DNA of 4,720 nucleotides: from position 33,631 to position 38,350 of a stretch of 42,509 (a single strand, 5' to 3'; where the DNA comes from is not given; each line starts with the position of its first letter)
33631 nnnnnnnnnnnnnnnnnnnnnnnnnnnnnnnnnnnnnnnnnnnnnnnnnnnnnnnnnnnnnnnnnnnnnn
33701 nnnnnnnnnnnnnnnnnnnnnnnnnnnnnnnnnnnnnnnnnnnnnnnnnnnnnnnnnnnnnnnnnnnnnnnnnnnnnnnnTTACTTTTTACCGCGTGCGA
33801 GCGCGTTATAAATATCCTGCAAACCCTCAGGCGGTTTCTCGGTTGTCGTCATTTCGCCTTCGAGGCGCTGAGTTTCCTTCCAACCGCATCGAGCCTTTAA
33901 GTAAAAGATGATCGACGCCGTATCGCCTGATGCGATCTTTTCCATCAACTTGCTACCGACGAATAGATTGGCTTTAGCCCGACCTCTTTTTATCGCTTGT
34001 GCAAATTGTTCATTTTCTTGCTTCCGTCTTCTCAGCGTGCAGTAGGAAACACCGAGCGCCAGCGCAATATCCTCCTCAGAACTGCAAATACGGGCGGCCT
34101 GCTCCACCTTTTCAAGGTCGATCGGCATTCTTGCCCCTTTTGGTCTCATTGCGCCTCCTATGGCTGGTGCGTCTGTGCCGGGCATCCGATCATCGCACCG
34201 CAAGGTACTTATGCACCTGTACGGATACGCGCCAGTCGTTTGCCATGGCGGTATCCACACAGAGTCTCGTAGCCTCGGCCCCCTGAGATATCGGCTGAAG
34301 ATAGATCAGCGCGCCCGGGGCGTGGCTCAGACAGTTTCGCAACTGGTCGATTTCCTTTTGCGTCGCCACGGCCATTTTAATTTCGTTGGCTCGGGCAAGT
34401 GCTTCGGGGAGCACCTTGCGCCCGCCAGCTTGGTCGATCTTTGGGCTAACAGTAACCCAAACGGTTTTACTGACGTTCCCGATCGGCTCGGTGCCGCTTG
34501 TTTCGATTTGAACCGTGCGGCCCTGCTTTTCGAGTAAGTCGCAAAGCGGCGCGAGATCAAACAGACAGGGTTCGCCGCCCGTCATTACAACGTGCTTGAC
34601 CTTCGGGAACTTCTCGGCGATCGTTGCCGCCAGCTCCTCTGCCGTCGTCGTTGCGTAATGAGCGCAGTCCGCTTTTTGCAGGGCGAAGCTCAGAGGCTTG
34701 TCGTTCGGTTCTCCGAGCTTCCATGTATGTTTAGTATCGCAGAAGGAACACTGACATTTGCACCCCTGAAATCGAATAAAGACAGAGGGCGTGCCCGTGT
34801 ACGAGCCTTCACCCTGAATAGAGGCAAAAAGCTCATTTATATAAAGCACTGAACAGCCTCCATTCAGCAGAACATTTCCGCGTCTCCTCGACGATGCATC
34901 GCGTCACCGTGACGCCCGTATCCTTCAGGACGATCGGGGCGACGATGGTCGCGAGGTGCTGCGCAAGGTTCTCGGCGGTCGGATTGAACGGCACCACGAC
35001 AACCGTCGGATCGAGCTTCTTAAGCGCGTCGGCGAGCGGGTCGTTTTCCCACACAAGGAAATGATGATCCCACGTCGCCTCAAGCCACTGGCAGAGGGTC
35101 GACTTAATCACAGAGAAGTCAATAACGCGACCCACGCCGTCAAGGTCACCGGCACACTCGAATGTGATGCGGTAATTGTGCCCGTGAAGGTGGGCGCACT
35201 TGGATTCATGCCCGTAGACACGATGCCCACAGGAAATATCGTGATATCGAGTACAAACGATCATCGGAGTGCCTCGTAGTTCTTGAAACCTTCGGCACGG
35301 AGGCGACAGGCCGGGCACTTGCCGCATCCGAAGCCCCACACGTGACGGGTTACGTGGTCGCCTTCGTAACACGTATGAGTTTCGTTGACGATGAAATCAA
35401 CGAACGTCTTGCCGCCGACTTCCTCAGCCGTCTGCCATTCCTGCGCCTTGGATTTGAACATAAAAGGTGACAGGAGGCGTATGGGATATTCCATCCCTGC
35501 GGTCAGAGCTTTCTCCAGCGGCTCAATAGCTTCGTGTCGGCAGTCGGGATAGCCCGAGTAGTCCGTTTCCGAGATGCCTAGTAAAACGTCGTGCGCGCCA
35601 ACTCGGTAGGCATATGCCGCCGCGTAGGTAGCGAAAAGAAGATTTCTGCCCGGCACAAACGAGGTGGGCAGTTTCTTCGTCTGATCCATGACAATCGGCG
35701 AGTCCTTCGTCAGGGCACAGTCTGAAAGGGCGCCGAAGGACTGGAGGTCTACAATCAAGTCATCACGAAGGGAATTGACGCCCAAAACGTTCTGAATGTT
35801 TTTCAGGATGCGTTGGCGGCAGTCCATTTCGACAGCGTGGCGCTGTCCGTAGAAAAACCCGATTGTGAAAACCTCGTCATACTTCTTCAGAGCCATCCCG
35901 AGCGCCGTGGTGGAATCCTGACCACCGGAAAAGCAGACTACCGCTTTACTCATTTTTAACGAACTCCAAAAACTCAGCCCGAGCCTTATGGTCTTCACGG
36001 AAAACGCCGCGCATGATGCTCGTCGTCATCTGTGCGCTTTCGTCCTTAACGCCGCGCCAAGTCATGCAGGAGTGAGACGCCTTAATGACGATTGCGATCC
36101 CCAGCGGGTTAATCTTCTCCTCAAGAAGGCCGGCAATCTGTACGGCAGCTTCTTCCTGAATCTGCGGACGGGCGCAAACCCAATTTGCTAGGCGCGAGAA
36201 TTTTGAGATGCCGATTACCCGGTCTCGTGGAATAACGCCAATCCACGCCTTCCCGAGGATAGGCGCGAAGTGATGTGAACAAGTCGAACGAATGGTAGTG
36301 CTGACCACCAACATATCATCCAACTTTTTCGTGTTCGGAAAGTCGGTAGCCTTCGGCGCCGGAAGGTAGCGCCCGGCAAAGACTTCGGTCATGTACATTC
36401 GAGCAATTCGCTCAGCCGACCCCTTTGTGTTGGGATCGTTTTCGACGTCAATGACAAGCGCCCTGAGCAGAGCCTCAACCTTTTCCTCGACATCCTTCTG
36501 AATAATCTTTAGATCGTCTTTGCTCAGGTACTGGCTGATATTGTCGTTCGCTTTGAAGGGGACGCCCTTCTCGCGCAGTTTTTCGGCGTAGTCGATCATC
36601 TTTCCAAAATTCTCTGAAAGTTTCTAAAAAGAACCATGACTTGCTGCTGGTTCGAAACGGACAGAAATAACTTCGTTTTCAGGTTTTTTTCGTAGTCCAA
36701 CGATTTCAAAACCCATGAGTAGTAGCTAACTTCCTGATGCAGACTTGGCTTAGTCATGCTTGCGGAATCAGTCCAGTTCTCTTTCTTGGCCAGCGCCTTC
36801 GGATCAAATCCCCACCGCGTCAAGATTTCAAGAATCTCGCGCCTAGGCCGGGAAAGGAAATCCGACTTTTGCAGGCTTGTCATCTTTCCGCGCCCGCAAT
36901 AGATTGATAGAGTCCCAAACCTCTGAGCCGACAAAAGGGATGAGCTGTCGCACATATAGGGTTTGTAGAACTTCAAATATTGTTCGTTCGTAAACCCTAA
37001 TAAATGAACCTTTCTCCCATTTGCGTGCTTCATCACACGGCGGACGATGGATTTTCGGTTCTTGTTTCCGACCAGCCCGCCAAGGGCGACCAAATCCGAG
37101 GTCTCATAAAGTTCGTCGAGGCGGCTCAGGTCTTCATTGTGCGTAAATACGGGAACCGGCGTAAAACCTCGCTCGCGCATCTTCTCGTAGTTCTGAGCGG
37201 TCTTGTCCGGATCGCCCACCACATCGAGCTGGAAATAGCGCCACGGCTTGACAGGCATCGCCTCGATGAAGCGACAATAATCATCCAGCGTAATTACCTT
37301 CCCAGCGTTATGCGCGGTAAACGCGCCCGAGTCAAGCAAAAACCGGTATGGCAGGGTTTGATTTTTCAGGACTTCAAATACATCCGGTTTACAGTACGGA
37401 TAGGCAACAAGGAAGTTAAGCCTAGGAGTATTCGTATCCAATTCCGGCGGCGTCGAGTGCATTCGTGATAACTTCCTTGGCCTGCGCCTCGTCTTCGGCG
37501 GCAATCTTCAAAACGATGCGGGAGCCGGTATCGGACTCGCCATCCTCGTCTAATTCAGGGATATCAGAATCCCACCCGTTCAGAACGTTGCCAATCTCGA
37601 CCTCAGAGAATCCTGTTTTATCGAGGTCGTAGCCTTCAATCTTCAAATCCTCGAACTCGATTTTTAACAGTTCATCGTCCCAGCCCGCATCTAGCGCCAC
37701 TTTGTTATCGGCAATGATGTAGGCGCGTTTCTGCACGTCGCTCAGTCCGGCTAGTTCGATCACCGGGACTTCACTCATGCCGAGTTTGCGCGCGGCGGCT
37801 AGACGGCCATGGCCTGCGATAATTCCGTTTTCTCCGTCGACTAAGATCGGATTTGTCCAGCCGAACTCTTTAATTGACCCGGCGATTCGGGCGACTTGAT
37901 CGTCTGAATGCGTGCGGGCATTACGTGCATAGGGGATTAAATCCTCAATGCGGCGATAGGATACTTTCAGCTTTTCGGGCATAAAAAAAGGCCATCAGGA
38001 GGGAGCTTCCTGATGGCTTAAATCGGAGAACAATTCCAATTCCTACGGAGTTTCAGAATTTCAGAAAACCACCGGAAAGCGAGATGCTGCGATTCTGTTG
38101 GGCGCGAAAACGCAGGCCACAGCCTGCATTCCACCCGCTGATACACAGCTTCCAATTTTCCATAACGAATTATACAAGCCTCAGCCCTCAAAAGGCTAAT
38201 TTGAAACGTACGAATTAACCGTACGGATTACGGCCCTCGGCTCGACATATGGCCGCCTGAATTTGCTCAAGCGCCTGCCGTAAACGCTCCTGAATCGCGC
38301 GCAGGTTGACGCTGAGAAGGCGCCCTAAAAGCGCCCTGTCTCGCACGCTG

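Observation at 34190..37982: Complete preQ0 pathway plus DpdA at the head of the late operon: predicted 7-deazaguanine modification of phage DNA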

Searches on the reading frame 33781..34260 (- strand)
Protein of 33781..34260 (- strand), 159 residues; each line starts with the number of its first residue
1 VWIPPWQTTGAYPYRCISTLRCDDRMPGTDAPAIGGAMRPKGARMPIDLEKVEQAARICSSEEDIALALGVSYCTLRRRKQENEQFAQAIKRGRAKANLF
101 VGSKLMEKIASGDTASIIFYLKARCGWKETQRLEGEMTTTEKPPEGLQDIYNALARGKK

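Call 3: search_protein_families(library=pfam, proteins=[window:33781-34260:-], max_evalue=0.01)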
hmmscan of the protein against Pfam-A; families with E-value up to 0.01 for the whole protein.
window:33781-34260:- (159 aa): 0 families

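Call 4: search_protein_families(library=ncbifam, proteins=[window:33781-34260:-], max_evalue=0.01)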
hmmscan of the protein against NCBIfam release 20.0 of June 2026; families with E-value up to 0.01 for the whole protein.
window:33781-34260:- (159 aa): 0 families

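Call 5: search_protein_families(library=phrogs, proteins=[window:33781-34260:-], max_evalue=0.001)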
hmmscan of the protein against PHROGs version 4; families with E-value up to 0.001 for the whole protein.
window:33781-34260:- (159 aa): 3 families
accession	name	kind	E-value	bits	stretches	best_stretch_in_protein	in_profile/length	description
phrog_309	-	head and packaging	6.1e-21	76.7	1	47-145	144-268/319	terminase small subunit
phrog_12540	-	unknown function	0.00011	23.4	1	46-132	26-108/153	-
phrog_606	-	head and packaging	0.00065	20.8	1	64-142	74-145/167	terminase small subunit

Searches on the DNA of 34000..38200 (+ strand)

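Call 6: search_dna_similar(query=window:34000-38200:+, collection=phages, mode=near, max_rows=20)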
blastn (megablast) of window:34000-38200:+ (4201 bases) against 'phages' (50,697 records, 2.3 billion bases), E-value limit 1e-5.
No match.

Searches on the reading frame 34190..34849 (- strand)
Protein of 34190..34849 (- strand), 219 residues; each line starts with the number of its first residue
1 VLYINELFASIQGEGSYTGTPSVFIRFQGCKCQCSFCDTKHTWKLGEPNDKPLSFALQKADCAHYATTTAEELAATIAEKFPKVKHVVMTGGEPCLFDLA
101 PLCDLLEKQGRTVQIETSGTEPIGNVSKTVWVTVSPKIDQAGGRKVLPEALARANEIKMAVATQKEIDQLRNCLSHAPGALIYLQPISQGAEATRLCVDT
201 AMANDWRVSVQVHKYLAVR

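Call 3: search_protein_families(library=pfam, proteins=[window:34190-34849:-], max_evalue=0.01)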
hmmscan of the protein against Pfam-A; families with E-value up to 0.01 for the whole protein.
window:34190-34849:- (219 aa): 2 families
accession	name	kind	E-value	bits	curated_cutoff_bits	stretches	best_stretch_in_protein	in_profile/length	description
PF04055.27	Radical_SAM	-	4.8e-08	33.8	29.5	1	26-122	3-89/166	Radical SAM superfamily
PF13353.11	Fer4_12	-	2.1e-06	28.5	22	1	12-110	2-78/137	4Fe-4S single cluster domain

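Call 4: search_protein_families(library=ncbifam, proteins=[window:34190-34849:-], max_evalue=0.01)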
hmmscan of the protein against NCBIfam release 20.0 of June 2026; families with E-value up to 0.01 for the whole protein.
window:34190-34849:- (219 aa): 10 families
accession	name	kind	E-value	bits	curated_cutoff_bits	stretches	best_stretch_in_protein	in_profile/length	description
TIGR04322.1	rSAM_QueE_Ecoli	equivalog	7.3e-78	260.9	200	1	8-218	1-214/215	7-carboxy-7-deazaguanine synthase QueE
TIGR04508.1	queE_Cx14CxxC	equivalog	1.3e-26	93.7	240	1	4-218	3-207/208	7-carboxy-7-deazaguanine synthase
TIGR03963.1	rSAM_QueE_Clost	equivalog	1.6e-21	77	260.1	1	4-216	3-211/219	putative 7-carboxy-7-deazaguanine synthase QueE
TIGR04349.1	rSAM_QueE_gams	hypoth_equivalog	2.9e-21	76.1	300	1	3-216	2-203/210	7-carboxy-7-deazaguanine synthase QueE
TIGR03365.1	Bsubt_queE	equivalog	2.3e-17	63.3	206.1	1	4-142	5-132/238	7-carboxy-7-deazaguanine synthase QueE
TIGR02495.1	NrdG2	equivalog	8.2e-10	38.3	131.15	1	17-122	13-102/193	anaerobic ribonucleoside-triphosphate reductase activating protein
NF033640.1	N_Twi_rSAM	subfamily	0.00029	20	170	1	29-97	120-186/398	twitch domain-containing radical SAM protein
TIGR02826.1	RNR_activ_nrdG3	equivalog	0.00043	20.2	151.7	0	22-50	17-45/148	anaerobic ribonucleoside-triphosphate reductase activating protein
TIGR04041.1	activase_YjjW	hypoth_equivalog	0.0035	16.8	250.2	0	64-126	89-153/276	YjjW family glycine radical enzyme activase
TIGR02493.1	PFLA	equivalog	0.0047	16.3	231.75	0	24-51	18-46/235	pyruvate formate-lyase-activating protein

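Call 5: search_protein_families(library=phrogs, proteins=[window:34190-34849:-], max_evalue=0.001)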
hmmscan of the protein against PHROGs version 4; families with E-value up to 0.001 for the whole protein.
window:34190-34849:- (219 aa): 1 family
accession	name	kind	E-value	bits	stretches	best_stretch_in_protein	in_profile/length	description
phrog_2076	-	moron, auxiliary metabolic gene and host takeover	1.2e-43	150.4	1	3-217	14-241/247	QueE-like radical SAM domain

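Call 10: search_protein_families(library=padloc, proteins=[window:34190-34849:-], max_evalue=0.01)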
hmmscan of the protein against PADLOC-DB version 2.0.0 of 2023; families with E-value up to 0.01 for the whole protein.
window:34190-34849:- (219 aa): 1 family
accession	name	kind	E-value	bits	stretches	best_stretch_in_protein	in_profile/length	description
PDLC02903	pVip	-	0.0004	17.9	1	28-120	8-79/257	Viperins not associated with kinases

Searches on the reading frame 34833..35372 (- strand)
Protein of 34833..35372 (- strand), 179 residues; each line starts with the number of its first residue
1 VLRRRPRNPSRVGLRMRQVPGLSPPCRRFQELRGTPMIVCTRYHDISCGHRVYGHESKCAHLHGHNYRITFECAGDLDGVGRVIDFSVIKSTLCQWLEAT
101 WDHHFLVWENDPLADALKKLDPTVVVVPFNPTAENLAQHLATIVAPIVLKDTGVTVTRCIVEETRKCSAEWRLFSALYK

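Call 3: search_protein_families(library=pfam, proteins=[window:34833-35372:-], max_evalue=0.01)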
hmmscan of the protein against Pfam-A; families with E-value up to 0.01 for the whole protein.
window:34833-35372:- (179 aa): 1 family
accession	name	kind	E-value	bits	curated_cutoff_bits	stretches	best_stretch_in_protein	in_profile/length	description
PF01242.24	PTPS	-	1.1e-23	83.9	22.4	1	41-172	3-119/121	6-pyruvoyl tetrahydropterin synthase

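Call 4: search_protein_families(library=ncbifam, proteins=[window:34833-35372:-], max_evalue=0.01)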
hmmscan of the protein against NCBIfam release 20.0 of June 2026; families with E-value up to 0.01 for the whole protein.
window:34833-35372:- (179 aa): 2 families
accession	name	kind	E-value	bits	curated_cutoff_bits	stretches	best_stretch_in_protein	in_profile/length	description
TIGR03367.1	queuosine_QueD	equivalog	2.5e-19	69.4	89.25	1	42-144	4-90/92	6-carboxytetrahydropterin synthase QueD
TIGR00039.1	6PTHBS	subfamily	3.5e-16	59.6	125.5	1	42-143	6-104/124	6-pyruvoyl tetrahydropterin synthase/6-carboxytetrahydropterin synthase family protein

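Call 5: search_protein_families(library=phrogs, proteins=[window:34833-35372:-], max_evalue=0.001)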
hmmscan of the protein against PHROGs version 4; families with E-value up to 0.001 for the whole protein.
window:34833-35372:- (179 aa): 1 family
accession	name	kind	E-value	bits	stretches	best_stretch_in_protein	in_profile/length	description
phrog_2389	-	moron, auxiliary metabolic gene and host takeover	6.8e-49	166.6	1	38-172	8-149/158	QueD-like 6-pyruvoyl-tetrahydropterin synthase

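Call 10: search_protein_families(library=padloc, proteins=[window:34833-35372:-], max_evalue=0.01)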
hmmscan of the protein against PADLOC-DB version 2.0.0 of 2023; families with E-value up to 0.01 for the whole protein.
window:34833-35372:- (179 aa): 0 families

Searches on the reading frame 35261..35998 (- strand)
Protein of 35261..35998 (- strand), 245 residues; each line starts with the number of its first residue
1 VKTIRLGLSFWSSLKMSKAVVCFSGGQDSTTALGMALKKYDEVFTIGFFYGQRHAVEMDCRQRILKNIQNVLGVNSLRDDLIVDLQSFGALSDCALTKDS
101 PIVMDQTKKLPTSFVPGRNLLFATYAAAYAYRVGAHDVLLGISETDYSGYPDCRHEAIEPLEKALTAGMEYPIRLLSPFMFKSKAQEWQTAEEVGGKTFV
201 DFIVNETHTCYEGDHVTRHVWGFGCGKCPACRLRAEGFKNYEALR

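Call 3: search_protein_families(library=pfam, proteins=[window:35261-35998:-], max_evalue=0.01)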
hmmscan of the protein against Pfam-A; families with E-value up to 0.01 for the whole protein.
window:35261-35998:- (245 aa): 1 family
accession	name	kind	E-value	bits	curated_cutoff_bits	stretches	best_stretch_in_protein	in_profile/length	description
PF06508.19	QueC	-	8e-64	215.4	22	1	18-241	1-209/210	Queuosine biosynthesis protein QueC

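Call 4: search_protein_families(library=ncbifam, proteins=[window:35261-35998:-], max_evalue=0.01)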
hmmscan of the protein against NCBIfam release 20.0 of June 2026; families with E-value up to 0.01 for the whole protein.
window:35261-35998:- (245 aa): 4 families
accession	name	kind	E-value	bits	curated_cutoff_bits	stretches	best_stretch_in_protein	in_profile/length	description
NF008317.0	PRK11106.1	equivalog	2.8e-61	206.8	378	1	16-242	1-214/231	7-cyano-7-deazaguanine synthase QueC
TIGR00364.1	TIGR00364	equivalog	2.5e-60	203.5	150.3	1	19-234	1-201/201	7-cyano-7-deazaguanine synthase QueC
NF006351.0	PRK08576.1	equivalog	2.2e-06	26.5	290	1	10-85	228-299/436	hypothetical protein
NF010369.0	PRK13795.1-4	equivalog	0.0028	15.9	1086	1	20-49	255-284/633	hypothetical protein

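Call 5: search_protein_families(library=phrogs, proteins=[window:35261-35998:-], max_evalue=0.001)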
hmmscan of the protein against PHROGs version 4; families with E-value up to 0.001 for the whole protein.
window:35261-35998:- (245 aa): 3 families
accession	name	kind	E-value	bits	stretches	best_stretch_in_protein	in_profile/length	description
phrog_1550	-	moron, auxiliary metabolic gene and host takeover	6.3e-58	197.5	1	14-240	143-349/418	QueC-like queuosine biosynthesis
phrog_10428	-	other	5.5e-10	39.5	1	10-238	249-460/476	L-glutamine-D-fructose-6-phosphate aminotransferase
phrog_424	-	moron, auxiliary metabolic gene and host takeover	0.00042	20.4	1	16-45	160-191/460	phosphoadenosine phosphosulfate reductase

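Call 10: search_protein_families(library=padloc, proteins=[window:35261-35998:-], max_evalue=0.01)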
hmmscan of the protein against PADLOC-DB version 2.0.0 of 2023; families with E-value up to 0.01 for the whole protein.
window:35261-35998:- (245 aa): 1 family
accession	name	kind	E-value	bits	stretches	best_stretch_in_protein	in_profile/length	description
PDLC00911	QueC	-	6.2e-09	34.3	2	112-234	75-181/190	QueC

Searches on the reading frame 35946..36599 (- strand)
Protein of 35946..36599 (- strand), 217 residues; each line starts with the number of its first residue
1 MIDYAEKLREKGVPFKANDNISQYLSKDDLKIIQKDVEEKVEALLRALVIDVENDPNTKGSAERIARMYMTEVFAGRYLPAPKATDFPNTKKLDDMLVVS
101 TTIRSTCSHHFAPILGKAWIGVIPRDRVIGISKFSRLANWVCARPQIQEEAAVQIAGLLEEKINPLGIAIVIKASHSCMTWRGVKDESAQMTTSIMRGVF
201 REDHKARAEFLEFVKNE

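Call 3: search_protein_families(library=pfam, proteins=[window:35946-36599:-], max_evalue=0.01)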
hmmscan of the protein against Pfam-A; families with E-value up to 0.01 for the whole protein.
window:35946-36599:- (217 aa): 1 family
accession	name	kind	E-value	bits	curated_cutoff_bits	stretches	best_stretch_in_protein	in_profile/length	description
PF01227.27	GTP_cyclohydroI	-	3.2e-46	157.4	27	1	38-214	2-178/179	GTP cyclohydrolase I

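Call 4: search_protein_families(library=ncbifam, proteins=[window:35946-36599:-], max_evalue=0.01)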
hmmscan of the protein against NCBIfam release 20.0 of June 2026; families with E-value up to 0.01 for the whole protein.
window:35946-36599:- (217 aa): 5 families
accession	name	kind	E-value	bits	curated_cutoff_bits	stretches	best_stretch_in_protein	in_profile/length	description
TIGR00063.1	folE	equivalog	9.9e-46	155.5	181.6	1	38-215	2-179/180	GTP cyclohydrolase I FolE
NF006826.0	PRK09347.1-3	subfamily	2.9e-45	154.1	162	1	33-216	5-188/189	GTP cyclohydrolase I FolE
NF006824.0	PRK09347.1-1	equivalog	3.6e-45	154.1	202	1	33-216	34-218/219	GTP cyclohydrolase I FolE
NF006825.1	PRK09347.1-2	subfamily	4.3e-41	140.4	174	1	38-215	2-179/179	GTP cyclohydrolase I FolE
NF008821.0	PRK11869.1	equivalog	0.0046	15.9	438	1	150-193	140-183/286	2-oxoacid ferredoxin oxidoreductase subunit beta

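Call 5: search_protein_families(library=phrogs, proteins=[window:35946-36599:-], max_evalue=0.001)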
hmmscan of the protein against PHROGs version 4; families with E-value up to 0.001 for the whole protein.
window:35946-36599:- (217 aa): 1 family
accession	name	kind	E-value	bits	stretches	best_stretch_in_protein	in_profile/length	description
phrog_2197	-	other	9.7e-49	166.5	1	27-215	9-199/200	GTP cyclohydrolase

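Call 10: search_protein_families(library=padloc, proteins=[window:35946-36599:-], max_evalue=0.01)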
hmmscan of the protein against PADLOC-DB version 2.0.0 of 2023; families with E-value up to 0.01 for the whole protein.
window:35946-36599:- (217 aa): 0 families
